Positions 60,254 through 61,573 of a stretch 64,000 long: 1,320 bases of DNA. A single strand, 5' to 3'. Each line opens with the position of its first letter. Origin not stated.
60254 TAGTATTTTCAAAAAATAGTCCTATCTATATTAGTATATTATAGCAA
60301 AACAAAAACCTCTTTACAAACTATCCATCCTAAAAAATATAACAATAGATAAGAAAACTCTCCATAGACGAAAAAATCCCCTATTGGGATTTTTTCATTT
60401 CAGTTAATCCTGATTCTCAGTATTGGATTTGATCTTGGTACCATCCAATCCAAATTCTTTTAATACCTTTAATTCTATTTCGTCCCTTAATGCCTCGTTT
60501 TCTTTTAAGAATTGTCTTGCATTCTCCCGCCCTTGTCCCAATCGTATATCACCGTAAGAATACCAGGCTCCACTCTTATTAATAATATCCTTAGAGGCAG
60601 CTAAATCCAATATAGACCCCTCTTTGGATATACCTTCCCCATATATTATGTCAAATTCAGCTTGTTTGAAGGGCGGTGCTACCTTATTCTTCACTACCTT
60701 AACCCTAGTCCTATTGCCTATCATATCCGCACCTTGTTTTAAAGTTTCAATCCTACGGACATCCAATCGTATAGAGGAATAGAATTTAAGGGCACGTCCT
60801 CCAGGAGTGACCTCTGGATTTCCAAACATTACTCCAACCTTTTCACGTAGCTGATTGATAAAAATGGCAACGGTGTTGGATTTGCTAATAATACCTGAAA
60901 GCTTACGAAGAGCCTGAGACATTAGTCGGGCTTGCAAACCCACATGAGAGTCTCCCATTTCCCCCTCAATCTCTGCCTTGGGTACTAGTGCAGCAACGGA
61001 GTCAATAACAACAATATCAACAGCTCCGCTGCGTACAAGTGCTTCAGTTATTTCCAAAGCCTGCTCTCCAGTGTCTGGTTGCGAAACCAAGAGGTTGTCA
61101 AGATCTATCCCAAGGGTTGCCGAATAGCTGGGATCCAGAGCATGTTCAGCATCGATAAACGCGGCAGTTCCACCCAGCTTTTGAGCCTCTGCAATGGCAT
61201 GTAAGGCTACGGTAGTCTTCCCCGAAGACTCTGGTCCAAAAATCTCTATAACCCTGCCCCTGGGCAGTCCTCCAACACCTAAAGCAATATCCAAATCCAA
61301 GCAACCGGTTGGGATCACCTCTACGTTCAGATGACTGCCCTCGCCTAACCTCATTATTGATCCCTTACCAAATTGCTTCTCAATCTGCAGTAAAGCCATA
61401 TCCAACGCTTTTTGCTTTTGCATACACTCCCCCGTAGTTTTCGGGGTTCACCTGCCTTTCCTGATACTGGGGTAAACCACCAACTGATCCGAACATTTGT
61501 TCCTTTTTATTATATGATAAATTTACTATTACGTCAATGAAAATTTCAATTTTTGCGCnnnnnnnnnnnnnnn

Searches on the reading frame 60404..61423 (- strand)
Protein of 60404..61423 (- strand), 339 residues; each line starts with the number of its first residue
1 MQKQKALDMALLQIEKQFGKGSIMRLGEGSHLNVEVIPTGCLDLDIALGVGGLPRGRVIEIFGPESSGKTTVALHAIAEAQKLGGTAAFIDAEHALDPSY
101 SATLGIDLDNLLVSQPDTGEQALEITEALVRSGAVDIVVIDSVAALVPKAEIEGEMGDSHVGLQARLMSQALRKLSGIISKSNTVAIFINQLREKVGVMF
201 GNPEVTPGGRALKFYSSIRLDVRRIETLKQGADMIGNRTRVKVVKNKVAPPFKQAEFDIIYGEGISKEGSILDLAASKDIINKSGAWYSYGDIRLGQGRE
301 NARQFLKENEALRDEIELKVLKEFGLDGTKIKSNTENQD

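Call 42: search_protein_families(library=pfam, proteins=[window:60404-61423:-])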
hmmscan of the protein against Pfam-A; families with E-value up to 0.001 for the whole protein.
window:60404-61423:- (339 aa): 5 families
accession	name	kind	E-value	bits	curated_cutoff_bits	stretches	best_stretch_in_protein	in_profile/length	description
PF00154.27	RecA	-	1.2e-143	477.7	27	1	5-266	1-262/262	recA bacterial DNA recombination protein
PF21096.2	RecA_C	-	4.4e-25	88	27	1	269-324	1-56/57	RecA C-terminal domain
PF06745.19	ATPase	-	5.3e-08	33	26.6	1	37-201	1-167/231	KaiC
PF08423.17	Rad51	-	1.7e-07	31.2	22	1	36-225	7-212/244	Rad51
PF01637.24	ATPase_2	-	0.0005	20.4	33.2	1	57-177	21-103/225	ATPase domain predominantly from Archaea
